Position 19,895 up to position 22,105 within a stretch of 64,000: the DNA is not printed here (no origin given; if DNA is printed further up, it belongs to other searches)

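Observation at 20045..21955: Solo HipA-family kinase with a ~210-aa N-terminal extension resembling an antitoxin/regulator module, and no hipB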

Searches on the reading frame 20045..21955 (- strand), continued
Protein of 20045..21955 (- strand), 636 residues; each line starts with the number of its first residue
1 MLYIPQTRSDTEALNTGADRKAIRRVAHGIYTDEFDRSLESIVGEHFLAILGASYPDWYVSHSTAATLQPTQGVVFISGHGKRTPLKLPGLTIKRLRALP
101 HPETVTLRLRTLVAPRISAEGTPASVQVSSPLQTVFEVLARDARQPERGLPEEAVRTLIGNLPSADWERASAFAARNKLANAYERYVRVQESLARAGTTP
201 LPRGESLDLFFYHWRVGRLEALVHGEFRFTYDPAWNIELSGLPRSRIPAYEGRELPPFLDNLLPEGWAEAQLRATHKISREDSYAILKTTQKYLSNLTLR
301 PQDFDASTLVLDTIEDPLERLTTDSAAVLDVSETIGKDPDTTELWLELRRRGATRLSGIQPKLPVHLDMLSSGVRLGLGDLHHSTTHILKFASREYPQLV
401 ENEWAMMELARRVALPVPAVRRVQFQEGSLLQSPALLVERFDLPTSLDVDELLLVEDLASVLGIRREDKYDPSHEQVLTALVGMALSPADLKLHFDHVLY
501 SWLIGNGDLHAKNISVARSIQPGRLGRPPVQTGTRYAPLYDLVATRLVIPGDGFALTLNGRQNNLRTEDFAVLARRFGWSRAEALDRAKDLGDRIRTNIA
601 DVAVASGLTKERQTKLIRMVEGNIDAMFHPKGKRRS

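Call 41: find_encoding_contigs(protein=P0082, flank=4000, max_places=1)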
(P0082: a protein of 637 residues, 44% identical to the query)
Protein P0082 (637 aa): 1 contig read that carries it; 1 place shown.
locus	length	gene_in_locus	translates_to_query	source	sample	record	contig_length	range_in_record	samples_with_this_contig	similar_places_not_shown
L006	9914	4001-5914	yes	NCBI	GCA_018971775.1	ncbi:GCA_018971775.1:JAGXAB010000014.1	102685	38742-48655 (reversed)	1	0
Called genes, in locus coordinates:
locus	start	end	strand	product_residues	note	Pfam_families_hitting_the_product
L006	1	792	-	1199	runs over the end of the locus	-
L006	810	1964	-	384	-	PF25917:BSH_RND, PF25944:Beta-barrel_RND (weak)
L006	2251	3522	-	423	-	PF03743:TrbI (weak)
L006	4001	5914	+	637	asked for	PF13657:Couple_hipA, PF07804:HipA_C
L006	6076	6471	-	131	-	PF02861:Clp_N (weak)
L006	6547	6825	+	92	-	PF00873:ACR_tran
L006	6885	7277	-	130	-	-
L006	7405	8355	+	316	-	PF07719:TPR_2 (faint), PF00515:TPR_1 (faint), PF17874:TPR_MalT (faint), PF13424:TPR_12, PF13428:TPR_14 (faint), PF24885:TPR_NPHP3, PF13374:TPR_10, PF13424:TPR_12, +1 more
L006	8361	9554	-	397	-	-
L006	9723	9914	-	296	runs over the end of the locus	PF13432:TPR_16 (faint), PF13371:TPR_9 (faint), PF13431:TPR_17 (faint), PF07719:TPR_2 (faint), PF13181:TPR_8 (faint), PF00515:TPR_1 (faint), PF13414:TPR_11 (faint)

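Call 63: predict_structure(alignment_id=A3)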
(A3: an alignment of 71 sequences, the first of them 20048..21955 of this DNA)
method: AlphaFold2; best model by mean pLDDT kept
length: 636 residues; sequences in the alignment: 71
mean_pLDDT: 90.9   pTM: 0.70
mean pLDDT of the five models: 90.9, 90.9, 90.8, 90.0, 89.8
residues with pLDDT >= 90: 451; 70-90: 158; 50-70: 15; < 50: 12
segments of 3 or more residues with pLDDT < 50: 197-202, 633-636
pLDDT, mean of each block of 10 residues (from residue 1): 96 96 96 96 95 96 90 95 94 96 84 93 91 91 88 79 73 93 93 62 77 93 86 92 91 93 87 85 88 94 84 91 92 91 86 81 92 91 94 91 98 97 95 95 88 96 95 97 96 98 97 96 71 96 95 96 95 94 97 98 98 98 91 48
secondary structure, 60 per line:
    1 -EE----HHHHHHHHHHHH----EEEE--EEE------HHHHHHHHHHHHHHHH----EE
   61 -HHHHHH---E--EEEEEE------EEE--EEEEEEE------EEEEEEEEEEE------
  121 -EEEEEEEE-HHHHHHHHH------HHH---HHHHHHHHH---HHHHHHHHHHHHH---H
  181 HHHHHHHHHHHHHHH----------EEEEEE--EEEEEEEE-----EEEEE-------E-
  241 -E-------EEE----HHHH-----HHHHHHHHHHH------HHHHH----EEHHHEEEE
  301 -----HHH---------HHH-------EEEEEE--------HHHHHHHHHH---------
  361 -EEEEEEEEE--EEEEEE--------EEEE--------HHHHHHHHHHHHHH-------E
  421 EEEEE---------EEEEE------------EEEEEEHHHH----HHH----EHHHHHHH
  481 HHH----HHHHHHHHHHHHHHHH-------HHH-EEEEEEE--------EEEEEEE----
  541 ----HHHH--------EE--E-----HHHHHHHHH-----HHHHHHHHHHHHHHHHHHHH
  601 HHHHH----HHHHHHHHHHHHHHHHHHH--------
elements in order: H8-19 E24-27 E30-32 H39-54 H62-67 E74-79 E86-88 E91-97 E104-114 E122-129 H131-139 H152-160 H164-176 H180-195 E206-211 E214-221 E227-231 E250-252 H257-260 H266-276 H283-287 E297-300 E328-333 H342-351 E362-370 E373-378 E387-390 H399-412 E420-425 E435-439 E452-457 H458-461 H474-483 H488-503 E515-521 E530-536 H545-548 H567-575 H581-605 H610-628

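Call 74: find_related_loci(query=A3, collection=genome_contigs, flank=3000)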
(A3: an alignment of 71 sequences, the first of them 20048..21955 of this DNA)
Query A3 (636 aa) in genome_contigs; peptide patterns used: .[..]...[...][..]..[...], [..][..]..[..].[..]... (x = any residue, [..] = any of these).
66 stretches matched a pattern; 39 encode a relative of the query (tblastn E <= 1e-3); 38 distinct loci.
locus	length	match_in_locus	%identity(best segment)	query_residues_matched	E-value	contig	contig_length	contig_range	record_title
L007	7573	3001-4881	56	1-627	0e+0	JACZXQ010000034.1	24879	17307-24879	MAG: Gemmatimonadetes bacterium isolate B23T3L8 B23T3L8_NODE451, whole genome shotgun sequence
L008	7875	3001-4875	55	1-623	0e+0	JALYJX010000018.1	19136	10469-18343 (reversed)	MAG: Gemmatimonadota bacterium isolate CAM bin15 SD1481_NODE_173_length_19136_cov_1.161502, whole genome shotgun sequenc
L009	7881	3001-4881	55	1-627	0e+0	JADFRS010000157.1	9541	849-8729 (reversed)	MAG: Gemmatimonadetes bacterium isolate B89T1B8 B89T1B8_NODE14664, whole genome shotgun sequence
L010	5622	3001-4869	55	1-624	0e+0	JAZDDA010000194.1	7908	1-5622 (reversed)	MAG: Gemmatimonadota bacterium isolate LQ108M_Bin_25 LQ108M_Bin_25_scaffold_195, whole genome shotgun sequence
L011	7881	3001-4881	52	1-628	0e+0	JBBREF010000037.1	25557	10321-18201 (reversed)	MAG: Gemmatimonadales bacterium isolate Co_metawrap_2489 Cmw_2489_k141_24239691_length_25557_cov_8.3585, whole genome sh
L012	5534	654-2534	51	1-628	0e+0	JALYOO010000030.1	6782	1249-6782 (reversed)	MAG: Gemmatimonadota bacterium isolate MDV bin13 SD1454-56_k127_899165, whole genome shotgun sequence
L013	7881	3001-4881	52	1-627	0e+0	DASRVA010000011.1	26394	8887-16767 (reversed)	MAG TPA_asm: Gemmatimonadota bacterium isolate SMAG_U8626 k141_1602445, whole genome shotgun sequence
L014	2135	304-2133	50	1-608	0e+0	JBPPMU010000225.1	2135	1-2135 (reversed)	MAG: Gemmatimonadaceae bacterium isolate BIOS2019_out_036 k131_1989447, whole genome shotgun sequence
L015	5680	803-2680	50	1-622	0e+0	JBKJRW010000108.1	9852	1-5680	MAG: Gemmatimonadaceae bacterium isolate ant_bin.553 k117_5578043, whole genome shotgun sequence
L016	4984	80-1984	50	1-634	0e+0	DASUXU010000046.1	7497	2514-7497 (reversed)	MAG TPA_asm: Longimicrobiales bacterium isolate SMAG_U1877 k141_719505, whole genome shotgun sequence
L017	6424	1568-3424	49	1-623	0e+0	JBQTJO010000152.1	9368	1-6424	MAG: Gemmatimonadota bacterium isolate SAR201 c_000000267759, whole genome shotgun sequence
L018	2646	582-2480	44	2-627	0e+0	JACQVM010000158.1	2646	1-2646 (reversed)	MAG: Candidatus Melainabacteria bacterium isolate NC_groundwater_1463_Ag_S-0.65um_47_13 S_p65_S5_coassembly_k141_1978176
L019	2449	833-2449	52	1-537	0e+0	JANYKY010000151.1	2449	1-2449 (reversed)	MAG: Gemmatimonadaceae bacterium isolate GL140_5_metabinner_68_sub GL140_5_k141_1576133, whole genome shotgun sequence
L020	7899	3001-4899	44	2-627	5e-171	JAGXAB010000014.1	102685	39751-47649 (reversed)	MAG: Cyanobacteria bacterium REEB67 contig-150_134, whole genome shotgun sequence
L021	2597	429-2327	43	2-627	2e-180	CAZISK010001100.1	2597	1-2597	MAG TPA_asm: uncultured Candidatus Obscuribacterales bacterium isolate SRP173033_co1_370 genome assembly, contig: NODE_1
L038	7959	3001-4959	40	1-624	4e-125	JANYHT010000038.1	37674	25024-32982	MAG: Gemmatimonadaceae bacterium isolate GL140_1_metabinner_9 GL140_1_k141_1996232, whole genome shotgun sequence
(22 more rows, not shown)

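Call 93: fold_search(model_id=the predicted structure, library=pdb)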
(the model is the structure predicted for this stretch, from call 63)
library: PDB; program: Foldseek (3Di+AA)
matches with E <= 10: 170; with E <= 0.001: 39
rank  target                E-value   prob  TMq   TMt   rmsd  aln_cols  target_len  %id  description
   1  2wiu_A                1.2e-18  1.00  0.48  0.68   5.5       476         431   20  Mercury-modified bacterial persistence regulator hipBA (released 2009-07-28)
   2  4pu5                  2.7e-18  1.00  0.52  0.73   5.5       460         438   20  Shewanella oneidensis Toxin Antitoxin System Toxin Protein HipA Bound with AMPPNP and Mg (released 2014-08-06)
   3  3dnt_B                5.2e-18  1.00  0.47  0.68   5.2       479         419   21  structures of MDT proteins (released 2009-01-27)
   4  3dnt_A                1.0e-17  1.00  0.46  0.67   6.2       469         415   19  structures of MDT proteins (released 2009-01-27)
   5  3dnv_A                1.2e-17  1.00  0.49  0.72   5.8       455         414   21  MDT Protein (released 2009-01-27)
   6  3tpt_A                2.4e-17  1.00  0.46  0.68   6.4       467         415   20  Structure of HipA(D309Q) bound to ADP (released 2012-10-03)
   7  3tpe                  4.1e-17  1.00  0.44  0.64   8.2       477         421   20  The phipa p3121 structure (released 2012-10-03)
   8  7wcf                  6.1e-17  1.00  0.40  0.76  10.2       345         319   22  Crystal structure of the kinase with AMP-PNP (released 2022-06-29)
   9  7vkc                  6.1e-17  1.00  0.39  0.75  10.5       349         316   23  Crystal structure of a bacterial Ser/Thr kinase (released 2022-06-29)
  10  3fbr_A                6.4e-17  1.00  0.45  0.64   6.9       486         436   21  structure of HipA-amppnp-peptide (released 2009-02-10)
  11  3tpt_B                6.8e-17  1.00  0.47  0.69   5.3       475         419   20  Structure of HipA(D309Q) bound to ADP (released 2012-10-03)
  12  4pu4_B                2.6e-16  1.00  0.48  0.71   6.6       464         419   20  Shewanella oneidensis MR-1 Toxin Antitoxin System HipA, HipB and its operator DNA complex (space group P21) (released 2014-08-06)
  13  3hzi_A                3.0e-16  1.00  0.49  0.72   6.3       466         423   20  Structure of mdt protein (released 2009-07-28)
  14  3dnu                  3.2e-16  1.00  0.48  0.71   5.5       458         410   21  structure of MDT protein (released 2009-01-27)
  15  8ezs_B                3.6e-16  1.00  0.35  0.79   3.3       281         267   25  Crystal structure of the HipS(Lp)-HipT(Lp) complex from Legionella pneumophila, Sel-met protein (released 2023-09-27)
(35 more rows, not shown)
